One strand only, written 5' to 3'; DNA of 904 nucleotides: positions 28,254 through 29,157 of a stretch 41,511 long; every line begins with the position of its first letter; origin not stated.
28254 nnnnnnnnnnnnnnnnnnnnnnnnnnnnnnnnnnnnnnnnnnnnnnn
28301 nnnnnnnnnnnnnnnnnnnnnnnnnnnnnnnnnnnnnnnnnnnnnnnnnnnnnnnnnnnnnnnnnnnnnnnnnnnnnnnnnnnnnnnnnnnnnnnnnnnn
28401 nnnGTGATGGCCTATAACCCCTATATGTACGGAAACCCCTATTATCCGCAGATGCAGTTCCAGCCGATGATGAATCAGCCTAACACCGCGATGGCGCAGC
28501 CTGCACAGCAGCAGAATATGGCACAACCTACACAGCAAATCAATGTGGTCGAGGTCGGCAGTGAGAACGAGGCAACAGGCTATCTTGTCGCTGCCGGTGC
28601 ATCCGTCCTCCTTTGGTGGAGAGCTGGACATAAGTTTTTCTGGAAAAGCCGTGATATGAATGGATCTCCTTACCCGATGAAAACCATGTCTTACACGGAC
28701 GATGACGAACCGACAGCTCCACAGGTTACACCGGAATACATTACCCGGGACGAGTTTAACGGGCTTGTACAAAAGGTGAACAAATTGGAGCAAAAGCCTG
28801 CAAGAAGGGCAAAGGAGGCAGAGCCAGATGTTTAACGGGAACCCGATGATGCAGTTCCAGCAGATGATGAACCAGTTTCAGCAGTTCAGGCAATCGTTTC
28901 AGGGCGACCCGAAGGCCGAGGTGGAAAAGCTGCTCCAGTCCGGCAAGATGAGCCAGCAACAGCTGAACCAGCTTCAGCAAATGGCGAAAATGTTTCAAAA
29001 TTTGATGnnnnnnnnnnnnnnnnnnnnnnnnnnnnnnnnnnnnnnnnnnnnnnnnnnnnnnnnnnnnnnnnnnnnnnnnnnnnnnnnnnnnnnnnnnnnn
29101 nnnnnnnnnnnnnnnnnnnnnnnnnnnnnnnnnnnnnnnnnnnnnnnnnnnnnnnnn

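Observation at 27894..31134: Eight-gene cluster of compositionally aberrant small proteins: Q/N-rich paralogs, a Gly/Cys-rich membrane protein and a C39-like peptidase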

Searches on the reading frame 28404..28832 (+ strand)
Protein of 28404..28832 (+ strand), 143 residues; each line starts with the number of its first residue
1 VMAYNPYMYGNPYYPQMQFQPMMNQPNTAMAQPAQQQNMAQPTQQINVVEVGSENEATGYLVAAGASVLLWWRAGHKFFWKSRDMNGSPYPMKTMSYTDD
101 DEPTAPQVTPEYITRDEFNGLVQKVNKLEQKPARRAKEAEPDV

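Call 9: search_protein_families(library=pfam, proteins=[window:28404-28832:+], max_evalue=1)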
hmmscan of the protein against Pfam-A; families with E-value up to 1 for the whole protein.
window:28404-28832:+ (143 aa): 0 families

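Call 10: search_protein_families(library=phrogs, proteins=[window:28404-28832:+], max_evalue=0.1)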
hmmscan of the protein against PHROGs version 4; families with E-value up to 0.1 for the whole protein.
window:28404-28832:+ (143 aa): 1 family
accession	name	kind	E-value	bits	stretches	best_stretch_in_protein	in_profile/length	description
phrog_21718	-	unknown function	8.6e-14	52.8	1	2-134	9-146/159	-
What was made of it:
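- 28404..28835 (+): g3: a 143-aa protein with a Gln/Pro/Tyr/Met-rich N-terminus, a conserved beta-type core of about 55 aa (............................), then a conserved '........' helix and a charged tail. It matches phrog_21718 (call 10).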

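Call 13: search_protein_families(library=ncbifam, proteins=[window:28404-28832:+], max_evalue=1)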
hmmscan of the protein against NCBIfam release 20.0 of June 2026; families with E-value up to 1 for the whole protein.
window:28404-28832:+ (143 aa): 1 family
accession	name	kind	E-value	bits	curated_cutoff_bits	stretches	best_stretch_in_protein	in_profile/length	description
NF033761.1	gliding_GltJ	equivalog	0.057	12.5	450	1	12-117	324-429/671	adventurous gliding motility protein GltJ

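Call 43: search_protein_families(library=padloc, proteins=[window:28404-28832:+], max_evalue=0.01)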
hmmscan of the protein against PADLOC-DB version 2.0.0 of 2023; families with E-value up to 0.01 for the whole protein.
window:28404-28832:+ (143 aa): 0 families

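Call 45: search_protein_families(library=pfam, alignment_id=A3, max_evalue=0.01)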
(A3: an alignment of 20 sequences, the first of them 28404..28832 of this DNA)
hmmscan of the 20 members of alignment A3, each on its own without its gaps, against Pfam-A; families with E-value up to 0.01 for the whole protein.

A. member 1, window:28404-28832:+ (143 aa): 0 families

B. families by the number of members that match (of 20 scanned): 1 family
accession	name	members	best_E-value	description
PF04380.18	BMFP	2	0.0035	Membrane fusogenic activity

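Call 46: search_solved_structures(query=A3, max_evalue=10, show_alignments=1)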
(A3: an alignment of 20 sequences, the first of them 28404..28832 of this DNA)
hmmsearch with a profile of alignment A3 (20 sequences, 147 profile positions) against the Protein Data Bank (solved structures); distinct sequences matched with E-value up to 10: 7.
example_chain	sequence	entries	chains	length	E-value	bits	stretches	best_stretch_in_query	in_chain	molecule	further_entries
4hqz_A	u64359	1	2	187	0.14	15.3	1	35-86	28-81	Thioredoxin family protein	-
2yp6_A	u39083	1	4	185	0.19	14.8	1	36-87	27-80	THIOREDOXIN FAMILY PROTEIN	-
6qgl_A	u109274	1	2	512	0.59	13.2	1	107-137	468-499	VP5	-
6j7v_A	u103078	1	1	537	0.64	13.1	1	107-137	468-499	VP5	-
6qgi_A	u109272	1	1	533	0.66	13.1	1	106-137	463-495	VP5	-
7zgx_A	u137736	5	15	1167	1.2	12.2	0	96-136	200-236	S-layer protein SlpA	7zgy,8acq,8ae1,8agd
9had_C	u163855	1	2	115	3.2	10.8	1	111-143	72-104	DerF21_binder10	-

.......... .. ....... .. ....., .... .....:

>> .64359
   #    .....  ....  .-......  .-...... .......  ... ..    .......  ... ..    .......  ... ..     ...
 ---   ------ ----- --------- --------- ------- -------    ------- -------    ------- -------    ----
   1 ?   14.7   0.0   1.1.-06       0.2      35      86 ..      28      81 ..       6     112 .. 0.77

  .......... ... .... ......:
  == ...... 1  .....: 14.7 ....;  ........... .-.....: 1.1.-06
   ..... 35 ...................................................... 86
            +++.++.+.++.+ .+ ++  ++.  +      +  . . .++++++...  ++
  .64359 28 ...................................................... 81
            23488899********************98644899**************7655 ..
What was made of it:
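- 28404..28835 (+): Pfam and PDB give no match (calls 45, 46).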

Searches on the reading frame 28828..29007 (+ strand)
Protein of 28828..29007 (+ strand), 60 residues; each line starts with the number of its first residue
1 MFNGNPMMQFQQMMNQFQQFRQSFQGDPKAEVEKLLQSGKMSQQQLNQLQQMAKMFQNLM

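Call 9: search_protein_families(library=pfam, proteins=[window:28828-29007:+], max_evalue=1)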
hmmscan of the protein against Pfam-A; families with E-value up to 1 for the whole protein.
window:28828-29007:+ (60 aa): 3 families
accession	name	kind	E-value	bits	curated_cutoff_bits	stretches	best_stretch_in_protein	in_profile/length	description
PF03965.22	Penicillinase_R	-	0.009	16.8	22.6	1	17-53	76-113/115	Penicillinase repressor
PF13694.11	Hph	-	0.023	15.4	19.9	1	15-59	98-142/187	Sec63/Sec62 complex-interacting family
PF00804.31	Syntaxin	-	0.095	12.9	26.7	1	8-49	100-144/157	Syntaxin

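Call 10: search_protein_families(library=phrogs, proteins=[window:28828-29007:+], max_evalue=0.1)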
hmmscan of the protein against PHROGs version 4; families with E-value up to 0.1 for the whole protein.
window:28828-29007:+ (60 aa): 1 family
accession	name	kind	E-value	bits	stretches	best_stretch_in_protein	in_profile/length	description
phrog_22984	-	unknown function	2.2e-15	57.9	1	11-60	15-65/74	-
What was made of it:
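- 28828..29010 (+): g4: a 60-aa Gln/Met-rich helical protein with the conserved core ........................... It matches phrog_22984 at 2.2e-15 (call 10).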

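Call 13: search_protein_families(library=ncbifam, proteins=[window:28828-29007:+], max_evalue=1)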
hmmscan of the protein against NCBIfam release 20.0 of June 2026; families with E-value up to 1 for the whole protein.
window:28828-29007:+ (60 aa): 2 families
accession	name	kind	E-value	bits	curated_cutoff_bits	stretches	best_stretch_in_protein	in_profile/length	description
TIGR02338.1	gimC_beta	equivalog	0.21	11.6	73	1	9-58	4-55/110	prefoldin subunit beta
TIGR00601.1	rad23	equivalog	0.68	9.1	207.3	1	4-59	245-300/381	UV excision repair protein Rad23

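Call 43: search_protein_families(library=padloc, proteins=[window:28828-29007:+], max_evalue=0.01)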
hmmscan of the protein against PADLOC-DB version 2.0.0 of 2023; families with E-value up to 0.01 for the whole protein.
window:28828-29007:+ (60 aa): 0 families
